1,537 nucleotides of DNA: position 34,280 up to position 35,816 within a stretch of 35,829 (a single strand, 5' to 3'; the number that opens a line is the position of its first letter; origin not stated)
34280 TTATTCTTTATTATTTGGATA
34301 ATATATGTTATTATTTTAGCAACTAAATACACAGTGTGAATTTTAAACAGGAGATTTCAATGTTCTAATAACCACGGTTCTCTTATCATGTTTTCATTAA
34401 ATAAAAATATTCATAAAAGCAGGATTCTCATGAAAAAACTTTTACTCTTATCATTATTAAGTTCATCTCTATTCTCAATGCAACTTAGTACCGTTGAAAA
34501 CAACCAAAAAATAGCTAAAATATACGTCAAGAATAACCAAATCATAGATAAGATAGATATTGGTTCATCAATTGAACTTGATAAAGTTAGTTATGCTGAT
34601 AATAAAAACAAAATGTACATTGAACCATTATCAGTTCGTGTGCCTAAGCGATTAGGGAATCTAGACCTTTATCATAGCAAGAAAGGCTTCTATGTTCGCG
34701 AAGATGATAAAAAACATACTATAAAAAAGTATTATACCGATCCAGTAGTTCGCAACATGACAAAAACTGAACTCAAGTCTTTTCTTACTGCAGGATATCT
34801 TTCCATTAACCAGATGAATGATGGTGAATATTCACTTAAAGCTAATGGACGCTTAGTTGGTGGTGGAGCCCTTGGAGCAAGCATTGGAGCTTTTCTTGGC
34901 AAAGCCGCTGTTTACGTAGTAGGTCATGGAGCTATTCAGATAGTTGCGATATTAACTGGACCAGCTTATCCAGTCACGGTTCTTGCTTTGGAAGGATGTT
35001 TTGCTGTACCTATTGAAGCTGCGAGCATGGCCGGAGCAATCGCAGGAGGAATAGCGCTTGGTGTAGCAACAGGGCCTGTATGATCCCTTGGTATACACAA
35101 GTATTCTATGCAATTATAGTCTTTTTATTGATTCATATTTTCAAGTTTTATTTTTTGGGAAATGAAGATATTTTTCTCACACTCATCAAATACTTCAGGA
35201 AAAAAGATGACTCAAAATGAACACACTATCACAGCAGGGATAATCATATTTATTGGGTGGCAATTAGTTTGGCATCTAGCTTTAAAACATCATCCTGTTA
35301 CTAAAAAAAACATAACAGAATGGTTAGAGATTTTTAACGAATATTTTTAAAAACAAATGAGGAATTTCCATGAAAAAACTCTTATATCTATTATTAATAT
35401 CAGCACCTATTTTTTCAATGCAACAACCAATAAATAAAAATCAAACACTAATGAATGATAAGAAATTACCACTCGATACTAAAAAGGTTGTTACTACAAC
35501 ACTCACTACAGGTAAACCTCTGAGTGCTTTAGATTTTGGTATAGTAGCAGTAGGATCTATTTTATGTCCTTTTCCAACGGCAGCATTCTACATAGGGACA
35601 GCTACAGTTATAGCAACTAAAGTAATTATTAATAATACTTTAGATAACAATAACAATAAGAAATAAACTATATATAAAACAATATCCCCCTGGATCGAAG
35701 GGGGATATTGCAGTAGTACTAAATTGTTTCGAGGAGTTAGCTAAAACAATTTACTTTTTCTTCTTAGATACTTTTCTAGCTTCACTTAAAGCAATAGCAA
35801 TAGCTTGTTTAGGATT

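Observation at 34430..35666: Rightward island of three exported or membrane proteins with a shared signal peptide: candidate non-canonical lysis or envelope-modifying cassette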

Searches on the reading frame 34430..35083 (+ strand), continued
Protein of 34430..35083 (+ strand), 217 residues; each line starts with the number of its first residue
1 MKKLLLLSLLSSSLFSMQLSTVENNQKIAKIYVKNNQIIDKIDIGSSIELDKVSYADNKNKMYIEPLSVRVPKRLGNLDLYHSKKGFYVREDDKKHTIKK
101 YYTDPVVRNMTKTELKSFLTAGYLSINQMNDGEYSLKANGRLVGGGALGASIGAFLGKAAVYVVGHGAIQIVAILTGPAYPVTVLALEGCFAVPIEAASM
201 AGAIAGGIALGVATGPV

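Call 88: fold_search(model_id=the predicted structure, library=viral)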
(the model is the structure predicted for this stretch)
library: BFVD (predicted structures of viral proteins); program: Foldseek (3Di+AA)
matches with E <= 10: 145; with E <= 0.001: 0
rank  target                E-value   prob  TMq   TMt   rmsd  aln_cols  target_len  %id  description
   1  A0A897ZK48            3.1e-01  0.08  0.13  0.05  18.4       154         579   13  ORF1 [Andrena associated bee virus-1]
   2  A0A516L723            3.7e-01  0.25  0.20  0.19  12.0       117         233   16  (no name in the UniProt tables at hand)
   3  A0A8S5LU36            5.4e-01  0.05  0.10  0.13  21.0       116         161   17  Uncharacterized protein [Siphoviridae sp. ctM3g2]
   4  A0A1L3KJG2            6.1e-01  0.05  0.13  0.14  18.8       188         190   14  (no name in the UniProt tables at hand)
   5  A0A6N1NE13            6.4e-01  0.14  0.15  0.18  11.1       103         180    6  Uncharacterized protein [Tupanvirus deep ocean]
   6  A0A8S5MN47            6.9e-01  0.09  0.15  0.07  19.0       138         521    5  Attachment protein [Inoviridae sp. ct0O611]
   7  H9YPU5                7.3e-01  0.16  0.19  0.08   8.4       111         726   22  (no name in the UniProt tables at hand)
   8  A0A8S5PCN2            7.7e-01  0.06  0.12  0.06  17.9       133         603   16  Trimeric coiled-coil viral fiber [Siphoviridae sp. ctFSL3]
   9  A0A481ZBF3            7.7e-01  0.04  0.14  0.15  15.7       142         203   13  Uncharacterized protein [Pithovirus LCPAC401]
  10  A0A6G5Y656            8.8e-01  0.14  0.14  0.22  19.4        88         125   10  (no name in the UniProt tables at hand)
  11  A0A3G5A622            9.9e-01  0.12  0.13  0.10  19.7        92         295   10  MORN repeat-containing protein [Hyperionvirus sp.]
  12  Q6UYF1                1.2e+00  0.28  0.14  0.36   2.2        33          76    6  Uncharacterized protein [Burkholderia phage BcepNazgul]
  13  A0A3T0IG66            1.2e+00  0.16  0.15  0.22   7.0        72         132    8  (no name in the UniProt tables at hand)
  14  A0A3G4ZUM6            1.3e+00  0.08  0.14  0.12  11.2        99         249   10  Uncharacterized protein [Barrevirus sp.]
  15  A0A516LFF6            1.3e+00  0.06  0.13  0.18  15.6        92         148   14  (no name in the UniProt tables at hand)
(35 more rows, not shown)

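Call 89: search_protein_families(library=pfam, proteins=[L007:11330-11515:+, L007:10893-11267:+, L017:10402-10731:+, L017:9929-10393:+], max_evalue=0.1)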
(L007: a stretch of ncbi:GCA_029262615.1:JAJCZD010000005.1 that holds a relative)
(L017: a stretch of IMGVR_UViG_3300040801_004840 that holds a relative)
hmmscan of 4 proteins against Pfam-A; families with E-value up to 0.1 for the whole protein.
L007:11330-11515:+ (61 aa): 0 families

L007:10893-11267:+ (124 aa): 0 families

L017:10402-10731:+ (109 aa): 0 families

L017:9929-10393:+ (154 aa): 0 families

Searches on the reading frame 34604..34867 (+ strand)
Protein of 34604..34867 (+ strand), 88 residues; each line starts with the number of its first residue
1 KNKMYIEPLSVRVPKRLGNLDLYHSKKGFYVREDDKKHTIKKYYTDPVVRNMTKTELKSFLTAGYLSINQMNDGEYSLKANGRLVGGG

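Call 94: search_solved_structures(query=A6, max_evalue=10)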
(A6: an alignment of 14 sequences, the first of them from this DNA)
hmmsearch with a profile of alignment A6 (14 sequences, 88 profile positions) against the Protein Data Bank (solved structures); distinct sequences matched with E-value up to 10: 13.
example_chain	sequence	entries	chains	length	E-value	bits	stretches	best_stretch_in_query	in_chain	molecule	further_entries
6mxv_A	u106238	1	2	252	0.036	17.5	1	21-61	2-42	Rhodanese-like family protein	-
5opt_j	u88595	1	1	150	0.11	16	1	38-79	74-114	Ubiquitin/ribosomal protein S27a, putative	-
7ase_j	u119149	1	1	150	0.11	16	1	38-79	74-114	60S ribosomal protein L40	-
4v8m_A9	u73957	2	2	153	0.11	15.9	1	38-79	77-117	UBIQUITIN/RIBOSOMAL PROTEIN S27A, PUTATIVE | Ubiquitin-60S ribosomal protein L40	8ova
4mvd_B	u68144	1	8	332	0.25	14.8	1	21-73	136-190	Choline-phosphate cytidylyltransferase A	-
6az1_f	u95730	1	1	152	0.29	14.6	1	41-79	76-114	ribosomal protein S31e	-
4v8p_AM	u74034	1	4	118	0.29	14.6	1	27-79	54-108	RIBOSOMAL PROTEIN L22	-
8qhu_Sf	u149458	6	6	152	0.3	14.5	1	41-79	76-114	Ubiquitin-60S ribosomal protein L40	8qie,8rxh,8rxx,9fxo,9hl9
3hl4_A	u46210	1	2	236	0.38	14.2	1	21-73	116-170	Choline-phosphate cytidylyltransferase A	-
4mvc_A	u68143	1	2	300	0.48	13.9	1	21-73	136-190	Choline-phosphate cytidylyltransferase A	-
1ac5_A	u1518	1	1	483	0.53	13.7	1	27-63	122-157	KEX1(DELTA)P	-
1b0n_A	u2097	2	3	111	0.88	13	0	20-63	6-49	PROTEIN (SINR PROTEIN) | HTH-TYPE TRANSCRIPTIONAL REGULATOR SINR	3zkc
9eho_E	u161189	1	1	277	1.1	12.7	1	14-65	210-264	Large ribosomal subunit protein eL6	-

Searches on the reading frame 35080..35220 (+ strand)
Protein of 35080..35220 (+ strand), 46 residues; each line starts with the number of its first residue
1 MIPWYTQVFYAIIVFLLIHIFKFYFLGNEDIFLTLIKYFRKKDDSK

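Call 6: search_protein_families(library=pfam, proteins=[window:35080-35220:+], max_evalue=1)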
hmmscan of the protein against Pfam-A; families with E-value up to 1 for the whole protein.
window:35080-35220:+ (46 aa): 0 families

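Call 7: search_protein_families(library=phrogs, proteins=[window:35080-35220:+], max_evalue=1)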
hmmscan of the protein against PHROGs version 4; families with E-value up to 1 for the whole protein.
window:35080-35220:+ (46 aa): 0 families

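Call 30: search_protein_families(library=ncbifam, proteins=[window:35080-35220:+], max_evalue=1)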
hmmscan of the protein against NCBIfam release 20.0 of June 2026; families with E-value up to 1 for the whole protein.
window:35080-35220:+ (46 aa): 1 family
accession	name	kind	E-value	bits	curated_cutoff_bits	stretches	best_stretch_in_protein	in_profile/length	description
NF005130.0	PRK06569.1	equivalog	0.53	10.4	174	1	4-31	9-38/157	F0F1 ATP synthase subunit B'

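Call 31: search_protein_families(library=padloc, proteins=[window:35080-35220:+], max_evalue=1)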
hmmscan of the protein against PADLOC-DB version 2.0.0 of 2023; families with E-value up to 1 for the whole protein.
window:35080-35220:+ (46 aa): 1 family
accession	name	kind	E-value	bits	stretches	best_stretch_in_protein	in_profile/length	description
PDLC03565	REase_II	-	0.024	11.7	1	7-39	308-339/359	Type II restriction enzyme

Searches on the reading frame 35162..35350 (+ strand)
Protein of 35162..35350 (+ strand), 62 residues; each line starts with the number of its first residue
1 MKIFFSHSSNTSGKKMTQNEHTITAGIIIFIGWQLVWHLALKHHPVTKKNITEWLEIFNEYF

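Call 6: search_protein_families(library=pfam, proteins=[window:35162-35350:+], max_evalue=1)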
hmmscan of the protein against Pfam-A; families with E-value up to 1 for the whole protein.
window:35162-35350:+ (62 aa): 1 family
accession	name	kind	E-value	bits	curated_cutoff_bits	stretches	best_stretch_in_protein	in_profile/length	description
PF15938.10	DUF4750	-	0.006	16.7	27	1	28-45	22-39/54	Domain of unknown function (DUF4750)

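Call 7: search_protein_families(library=phrogs, proteins=[window:35162-35350:+], max_evalue=1)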
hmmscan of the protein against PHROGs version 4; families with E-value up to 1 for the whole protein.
window:35162-35350:+ (62 aa): 0 families

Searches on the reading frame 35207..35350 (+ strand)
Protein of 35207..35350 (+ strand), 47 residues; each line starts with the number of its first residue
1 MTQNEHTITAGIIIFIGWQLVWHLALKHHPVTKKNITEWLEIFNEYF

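Call 30: search_protein_families(library=ncbifam, proteins=[window:35207-35350:+], max_evalue=1)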
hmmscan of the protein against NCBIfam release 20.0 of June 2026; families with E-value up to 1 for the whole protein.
window:35207-35350:+ (47 aa): 1 family
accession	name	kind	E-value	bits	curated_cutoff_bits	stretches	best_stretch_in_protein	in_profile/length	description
NF050093.1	SitA5_escort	subfamily_domain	0.26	10.8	160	1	7-24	193-210/262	SitA5 family polymorphic toxin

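Call 31: search_protein_families(library=padloc, proteins=[window:35207-35350:+], max_evalue=1)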
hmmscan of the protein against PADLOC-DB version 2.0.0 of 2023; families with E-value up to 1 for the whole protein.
window:35207-35350:+ (47 aa): 0 families

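Call 96: find_homologous_proteins(query=window:35207-35350:+, max_evalue=0.01)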
Query window:35207-35350:+ (47 aa): 22 proteins with E <= 0.01 among 22 candidates.
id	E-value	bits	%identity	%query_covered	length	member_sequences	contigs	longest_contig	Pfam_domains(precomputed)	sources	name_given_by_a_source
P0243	3.0e-25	103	100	100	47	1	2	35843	-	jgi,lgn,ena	-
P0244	6.8e-18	80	77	100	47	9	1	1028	-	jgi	jgi:hypothetical protein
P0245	3.7e-17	78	77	100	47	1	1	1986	-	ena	-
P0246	5.9e-17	78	74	100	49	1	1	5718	-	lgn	-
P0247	1.0e-16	77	74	100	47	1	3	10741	-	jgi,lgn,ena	-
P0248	1.1e-16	77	77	100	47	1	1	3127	-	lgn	-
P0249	1.4e-16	76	74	100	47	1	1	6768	-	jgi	jgi:hypothetical protein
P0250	4.3e-16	75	77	100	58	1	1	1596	-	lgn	-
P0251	1.6e-15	73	70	100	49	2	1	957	-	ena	-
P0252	1.2e-14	70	72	100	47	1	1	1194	-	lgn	-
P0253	3.4e-14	69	68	100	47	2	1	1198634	-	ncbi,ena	-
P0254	4.0e-14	69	68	100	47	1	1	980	-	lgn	-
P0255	5.3e-14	68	68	100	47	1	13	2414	-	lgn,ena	-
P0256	3.7e-13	66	64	100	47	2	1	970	-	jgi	-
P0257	4.4e-13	66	64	100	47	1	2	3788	-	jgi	jgi:hypothetical protein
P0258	4.6e-13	65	64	100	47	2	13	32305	-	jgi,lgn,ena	jgi:hypothetical protein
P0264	1.8e-8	51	57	100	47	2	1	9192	-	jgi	jgi:hypothetical protein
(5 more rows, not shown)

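Call 97: find_encoding_contigs(protein=P0264, flank=3500, max_places=2)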
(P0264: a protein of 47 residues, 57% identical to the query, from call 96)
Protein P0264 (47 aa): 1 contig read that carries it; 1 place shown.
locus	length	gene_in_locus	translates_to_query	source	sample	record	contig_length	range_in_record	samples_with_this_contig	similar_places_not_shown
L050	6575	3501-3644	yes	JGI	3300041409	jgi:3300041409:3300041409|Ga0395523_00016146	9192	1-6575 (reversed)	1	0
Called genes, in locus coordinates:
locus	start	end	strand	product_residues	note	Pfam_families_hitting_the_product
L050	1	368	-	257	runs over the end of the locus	PF02735:Ku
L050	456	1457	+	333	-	PF01068:DNA_ligase_A_M, PF09414:RNA_ligase (weak), PF04679:DNA_ligase_A_C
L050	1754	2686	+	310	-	-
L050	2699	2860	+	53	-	-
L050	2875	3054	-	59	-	-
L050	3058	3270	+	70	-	-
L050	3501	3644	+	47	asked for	-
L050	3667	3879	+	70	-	-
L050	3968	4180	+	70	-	-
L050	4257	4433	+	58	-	-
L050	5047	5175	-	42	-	-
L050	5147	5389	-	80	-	PF01541:GIY-YIG, PF10544:T5orf172 (weak)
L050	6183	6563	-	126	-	-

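Call 98: find_encoding_contigs(protein=P0247, flank=3500, max_places=2)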
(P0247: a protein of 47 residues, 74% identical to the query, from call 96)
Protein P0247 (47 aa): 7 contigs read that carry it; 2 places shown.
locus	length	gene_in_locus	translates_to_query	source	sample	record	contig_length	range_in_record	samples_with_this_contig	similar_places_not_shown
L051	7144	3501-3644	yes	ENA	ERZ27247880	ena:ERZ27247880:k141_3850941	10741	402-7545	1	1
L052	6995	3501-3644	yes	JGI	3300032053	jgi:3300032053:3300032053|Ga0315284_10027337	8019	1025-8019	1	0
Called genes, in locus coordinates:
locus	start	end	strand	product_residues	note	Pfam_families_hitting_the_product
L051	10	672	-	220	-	PF00588:SpoU_methylase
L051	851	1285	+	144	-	PF13905:Thioredoxin_8 (faint), PF00085:Thioredoxin, PF13098:Thioredoxin_2 (weak)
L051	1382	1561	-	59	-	-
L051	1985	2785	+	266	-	-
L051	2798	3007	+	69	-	-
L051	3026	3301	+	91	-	-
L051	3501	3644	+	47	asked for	-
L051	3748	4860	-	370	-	-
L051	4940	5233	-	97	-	-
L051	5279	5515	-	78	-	-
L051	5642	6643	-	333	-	PF00268:Ribonuc_red_sm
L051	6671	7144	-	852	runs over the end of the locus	PF00317:Ribonuc_red_lgN, PF02867:Ribonuc_red_lgC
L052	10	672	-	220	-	PF00588:SpoU_methylase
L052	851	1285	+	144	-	PF13905:Thioredoxin_8 (faint), PF00085:Thioredoxin, PF13098:Thioredoxin_2 (weak)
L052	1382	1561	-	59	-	-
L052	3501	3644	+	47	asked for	-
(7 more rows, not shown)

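Call 99: find_encoding_contigs(protein=P0258, flank=3500, max_places=3)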
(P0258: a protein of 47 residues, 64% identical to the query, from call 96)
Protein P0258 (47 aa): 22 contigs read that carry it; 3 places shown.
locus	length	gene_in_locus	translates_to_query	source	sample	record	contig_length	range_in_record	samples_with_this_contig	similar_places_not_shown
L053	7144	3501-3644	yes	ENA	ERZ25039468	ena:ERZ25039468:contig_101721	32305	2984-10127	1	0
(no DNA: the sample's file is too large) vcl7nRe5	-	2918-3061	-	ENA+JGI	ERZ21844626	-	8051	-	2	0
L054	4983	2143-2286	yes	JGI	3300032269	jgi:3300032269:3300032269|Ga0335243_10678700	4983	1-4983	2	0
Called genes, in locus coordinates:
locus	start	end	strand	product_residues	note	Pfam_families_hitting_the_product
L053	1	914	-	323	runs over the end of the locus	PF25209:Phage_capsid_4 (weak)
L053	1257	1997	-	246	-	-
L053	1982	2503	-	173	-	-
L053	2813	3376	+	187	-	-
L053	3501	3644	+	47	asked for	-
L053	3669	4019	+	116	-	-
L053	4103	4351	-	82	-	PF20106:DUF6496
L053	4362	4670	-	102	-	-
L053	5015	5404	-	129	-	-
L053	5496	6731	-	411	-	PF16510:P22_portal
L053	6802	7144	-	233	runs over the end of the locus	PF16510:P22_portal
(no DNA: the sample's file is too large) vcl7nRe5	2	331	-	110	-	?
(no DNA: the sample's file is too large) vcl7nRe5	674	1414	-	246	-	-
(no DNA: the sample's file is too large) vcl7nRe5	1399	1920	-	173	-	-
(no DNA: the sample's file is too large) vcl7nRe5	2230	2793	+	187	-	-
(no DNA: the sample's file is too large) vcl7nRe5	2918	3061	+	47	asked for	-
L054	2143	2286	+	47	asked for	-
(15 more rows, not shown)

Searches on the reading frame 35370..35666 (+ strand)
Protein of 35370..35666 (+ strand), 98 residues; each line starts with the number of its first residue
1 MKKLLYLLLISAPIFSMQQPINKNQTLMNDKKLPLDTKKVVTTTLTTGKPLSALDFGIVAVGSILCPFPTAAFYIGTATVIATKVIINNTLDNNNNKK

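Call 6: search_protein_families(library=pfam, proteins=[window:35370-35666:+], max_evalue=1)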
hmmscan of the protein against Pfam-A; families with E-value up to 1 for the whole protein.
window:35370-35666:+ (98 aa): 0 families

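Call 7: search_protein_families(library=phrogs, proteins=[window:35370-35666:+], max_evalue=1)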
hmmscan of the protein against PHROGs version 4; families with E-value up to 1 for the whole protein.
window:35370-35666:+ (98 aa): 0 families

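Call 30: search_protein_families(library=ncbifam, proteins=[window:35370-35666:+], max_evalue=1)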
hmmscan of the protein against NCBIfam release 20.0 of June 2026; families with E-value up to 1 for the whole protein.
window:35370-35666:+ (98 aa): 0 families

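Call 31: search_protein_families(library=padloc, proteins=[window:35370-35666:+], max_evalue=1)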
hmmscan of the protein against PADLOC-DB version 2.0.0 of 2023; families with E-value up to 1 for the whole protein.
window:35370-35666:+ (98 aa): 0 families

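Call 47: find_homologous_proteins(query=window:35370-35666:+, max_evalue=0.01)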
Query window:35370-35666:+ (98 aa): 4 proteins with E <= 0.01 among 10 candidates.
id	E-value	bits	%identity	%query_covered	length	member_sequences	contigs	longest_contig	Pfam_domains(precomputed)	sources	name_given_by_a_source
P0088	6.2e-55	201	100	100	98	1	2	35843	-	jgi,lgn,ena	-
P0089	3.3e-26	109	55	93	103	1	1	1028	-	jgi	jgi:hypothetical protein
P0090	4.9e-9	54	70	31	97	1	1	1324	-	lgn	-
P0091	2.6e-4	39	45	99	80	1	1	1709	-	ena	-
